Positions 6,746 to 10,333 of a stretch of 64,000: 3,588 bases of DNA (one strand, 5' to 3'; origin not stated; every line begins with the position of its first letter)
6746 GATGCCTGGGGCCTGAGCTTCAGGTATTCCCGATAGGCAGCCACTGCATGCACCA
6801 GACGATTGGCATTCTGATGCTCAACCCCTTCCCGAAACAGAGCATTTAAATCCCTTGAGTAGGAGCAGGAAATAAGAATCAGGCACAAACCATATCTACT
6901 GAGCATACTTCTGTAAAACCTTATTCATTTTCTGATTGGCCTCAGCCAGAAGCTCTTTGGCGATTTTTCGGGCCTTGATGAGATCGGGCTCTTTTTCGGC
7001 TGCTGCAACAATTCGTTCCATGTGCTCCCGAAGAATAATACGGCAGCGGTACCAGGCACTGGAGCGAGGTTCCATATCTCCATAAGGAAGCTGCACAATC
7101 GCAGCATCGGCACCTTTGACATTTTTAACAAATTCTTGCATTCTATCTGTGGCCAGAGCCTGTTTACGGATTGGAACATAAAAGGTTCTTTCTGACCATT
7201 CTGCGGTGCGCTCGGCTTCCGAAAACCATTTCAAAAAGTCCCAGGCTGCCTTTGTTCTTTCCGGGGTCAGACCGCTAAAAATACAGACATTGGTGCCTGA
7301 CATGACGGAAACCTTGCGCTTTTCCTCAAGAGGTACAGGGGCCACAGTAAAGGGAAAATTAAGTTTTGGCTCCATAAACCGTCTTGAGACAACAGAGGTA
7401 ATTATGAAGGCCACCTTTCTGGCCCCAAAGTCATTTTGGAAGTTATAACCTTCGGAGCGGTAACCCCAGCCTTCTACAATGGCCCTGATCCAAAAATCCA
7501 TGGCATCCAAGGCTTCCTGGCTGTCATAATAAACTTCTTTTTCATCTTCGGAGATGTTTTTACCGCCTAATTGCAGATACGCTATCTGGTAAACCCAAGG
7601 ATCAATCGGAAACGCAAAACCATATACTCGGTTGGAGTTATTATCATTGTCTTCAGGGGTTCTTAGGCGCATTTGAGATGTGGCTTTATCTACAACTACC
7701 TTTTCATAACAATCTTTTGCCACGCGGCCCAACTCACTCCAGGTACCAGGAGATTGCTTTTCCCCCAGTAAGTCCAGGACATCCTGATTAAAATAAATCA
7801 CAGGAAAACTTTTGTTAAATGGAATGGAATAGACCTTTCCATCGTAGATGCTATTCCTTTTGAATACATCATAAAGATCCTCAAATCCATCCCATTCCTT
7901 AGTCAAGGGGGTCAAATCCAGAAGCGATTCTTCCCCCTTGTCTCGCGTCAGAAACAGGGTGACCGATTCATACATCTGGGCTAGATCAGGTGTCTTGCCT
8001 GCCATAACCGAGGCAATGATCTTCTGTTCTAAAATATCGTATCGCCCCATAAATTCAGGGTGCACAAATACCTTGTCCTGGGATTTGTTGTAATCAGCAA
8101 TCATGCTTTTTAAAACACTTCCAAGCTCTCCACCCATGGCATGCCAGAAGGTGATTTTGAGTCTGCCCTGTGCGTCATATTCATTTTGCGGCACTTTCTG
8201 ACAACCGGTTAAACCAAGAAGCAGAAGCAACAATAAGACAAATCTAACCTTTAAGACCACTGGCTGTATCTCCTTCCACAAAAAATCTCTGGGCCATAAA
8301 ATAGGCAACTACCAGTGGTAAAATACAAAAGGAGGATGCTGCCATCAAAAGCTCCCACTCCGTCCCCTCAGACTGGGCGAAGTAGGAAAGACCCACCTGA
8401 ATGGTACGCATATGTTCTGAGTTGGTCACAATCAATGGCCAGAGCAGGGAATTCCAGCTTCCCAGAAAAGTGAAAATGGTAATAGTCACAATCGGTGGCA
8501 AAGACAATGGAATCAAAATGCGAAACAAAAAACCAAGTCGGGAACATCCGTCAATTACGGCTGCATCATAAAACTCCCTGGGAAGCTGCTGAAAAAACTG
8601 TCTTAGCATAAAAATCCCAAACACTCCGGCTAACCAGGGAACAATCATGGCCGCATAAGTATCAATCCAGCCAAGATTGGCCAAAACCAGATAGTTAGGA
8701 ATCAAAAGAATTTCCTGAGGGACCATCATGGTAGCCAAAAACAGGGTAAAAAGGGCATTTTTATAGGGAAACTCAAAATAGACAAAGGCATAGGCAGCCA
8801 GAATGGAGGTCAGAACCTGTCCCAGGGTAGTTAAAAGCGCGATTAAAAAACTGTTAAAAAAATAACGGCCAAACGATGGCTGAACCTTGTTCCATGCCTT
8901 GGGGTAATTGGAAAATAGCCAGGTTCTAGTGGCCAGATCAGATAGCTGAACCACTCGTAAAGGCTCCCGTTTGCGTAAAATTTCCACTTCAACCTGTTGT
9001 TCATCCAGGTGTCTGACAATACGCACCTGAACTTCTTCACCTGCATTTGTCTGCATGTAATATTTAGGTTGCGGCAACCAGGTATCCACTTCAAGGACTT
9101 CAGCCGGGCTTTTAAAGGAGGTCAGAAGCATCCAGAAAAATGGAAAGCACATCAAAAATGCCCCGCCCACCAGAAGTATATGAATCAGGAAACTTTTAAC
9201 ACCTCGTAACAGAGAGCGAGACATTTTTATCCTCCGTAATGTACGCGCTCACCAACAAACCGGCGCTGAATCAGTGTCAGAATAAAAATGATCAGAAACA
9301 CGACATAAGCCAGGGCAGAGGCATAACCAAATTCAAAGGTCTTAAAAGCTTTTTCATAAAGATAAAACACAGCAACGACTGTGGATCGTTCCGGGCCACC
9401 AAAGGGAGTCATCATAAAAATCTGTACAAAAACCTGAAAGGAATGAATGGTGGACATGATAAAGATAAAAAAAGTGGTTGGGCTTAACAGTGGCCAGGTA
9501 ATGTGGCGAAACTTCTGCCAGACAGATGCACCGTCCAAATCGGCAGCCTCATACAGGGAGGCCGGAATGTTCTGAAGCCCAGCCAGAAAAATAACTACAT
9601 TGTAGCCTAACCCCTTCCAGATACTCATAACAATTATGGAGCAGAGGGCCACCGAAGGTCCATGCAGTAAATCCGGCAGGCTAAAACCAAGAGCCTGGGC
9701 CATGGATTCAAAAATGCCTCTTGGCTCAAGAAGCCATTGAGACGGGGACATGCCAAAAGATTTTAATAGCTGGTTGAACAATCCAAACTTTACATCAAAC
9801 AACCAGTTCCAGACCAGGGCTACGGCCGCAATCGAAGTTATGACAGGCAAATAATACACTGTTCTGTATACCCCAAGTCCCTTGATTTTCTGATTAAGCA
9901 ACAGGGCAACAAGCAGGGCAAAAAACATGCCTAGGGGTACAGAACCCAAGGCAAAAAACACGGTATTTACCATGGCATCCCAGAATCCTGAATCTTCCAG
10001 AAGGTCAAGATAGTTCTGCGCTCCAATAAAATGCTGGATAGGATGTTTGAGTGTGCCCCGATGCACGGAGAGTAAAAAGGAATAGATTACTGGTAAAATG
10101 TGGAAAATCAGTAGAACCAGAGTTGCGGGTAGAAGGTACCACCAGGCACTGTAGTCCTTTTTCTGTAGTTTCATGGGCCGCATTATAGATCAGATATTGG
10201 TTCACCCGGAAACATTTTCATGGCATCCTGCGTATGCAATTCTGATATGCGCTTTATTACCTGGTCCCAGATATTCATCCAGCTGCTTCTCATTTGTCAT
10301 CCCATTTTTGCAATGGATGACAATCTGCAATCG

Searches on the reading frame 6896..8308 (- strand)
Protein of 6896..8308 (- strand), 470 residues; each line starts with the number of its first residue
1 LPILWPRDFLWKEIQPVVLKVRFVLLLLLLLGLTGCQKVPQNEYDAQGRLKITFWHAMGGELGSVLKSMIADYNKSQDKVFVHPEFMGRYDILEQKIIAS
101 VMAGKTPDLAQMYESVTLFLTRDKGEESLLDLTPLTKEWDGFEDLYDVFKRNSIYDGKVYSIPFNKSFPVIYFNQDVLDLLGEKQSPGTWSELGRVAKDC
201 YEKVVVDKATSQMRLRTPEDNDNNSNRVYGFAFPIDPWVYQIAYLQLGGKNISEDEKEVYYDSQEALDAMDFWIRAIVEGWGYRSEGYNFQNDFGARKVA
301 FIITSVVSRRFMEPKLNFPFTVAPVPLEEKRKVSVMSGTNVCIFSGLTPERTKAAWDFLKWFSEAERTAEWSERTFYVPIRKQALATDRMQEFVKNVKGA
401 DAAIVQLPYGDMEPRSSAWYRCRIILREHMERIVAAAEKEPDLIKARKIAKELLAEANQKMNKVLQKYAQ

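Call 22: search_protein_families(library=pfam, proteins=[window:6896-8308:-], max_evalue=0.001)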
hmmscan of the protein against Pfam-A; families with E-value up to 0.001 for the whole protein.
window:6896-8308:- (470 aa): 2 families
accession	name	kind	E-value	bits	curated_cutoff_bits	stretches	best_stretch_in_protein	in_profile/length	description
PF13416.11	SBP_bac_8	-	3.1e-32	112.9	27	1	69-392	2-273/279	Bacterial extracellular solute-binding protein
PF01547.30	SBP_bac_1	-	1.3e-15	58.7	26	1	63-366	7-304/307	Bacterial extracellular solute-binding protein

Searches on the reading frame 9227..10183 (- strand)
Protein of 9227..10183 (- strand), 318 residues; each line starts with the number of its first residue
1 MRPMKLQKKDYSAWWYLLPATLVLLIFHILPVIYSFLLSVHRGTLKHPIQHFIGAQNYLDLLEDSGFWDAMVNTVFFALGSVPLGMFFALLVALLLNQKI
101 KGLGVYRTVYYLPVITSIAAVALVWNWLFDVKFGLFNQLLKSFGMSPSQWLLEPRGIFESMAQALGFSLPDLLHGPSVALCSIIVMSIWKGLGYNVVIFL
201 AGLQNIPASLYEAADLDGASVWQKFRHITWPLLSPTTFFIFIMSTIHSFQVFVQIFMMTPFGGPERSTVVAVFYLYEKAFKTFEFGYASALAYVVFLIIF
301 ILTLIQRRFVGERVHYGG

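Call 22: search_protein_families(library=pfam, proteins=[window:9227-10183:-], max_evalue=0.001)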
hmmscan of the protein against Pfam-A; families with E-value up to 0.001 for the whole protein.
window:9227-10183:- (318 aa): 1 family
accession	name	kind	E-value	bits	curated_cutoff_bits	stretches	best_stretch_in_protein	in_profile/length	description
PF00528.27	BPD_transp_1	-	5.1e-13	49.6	26.4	1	85-309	5-178/184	Binding-protein-dependent transport system inner membrane component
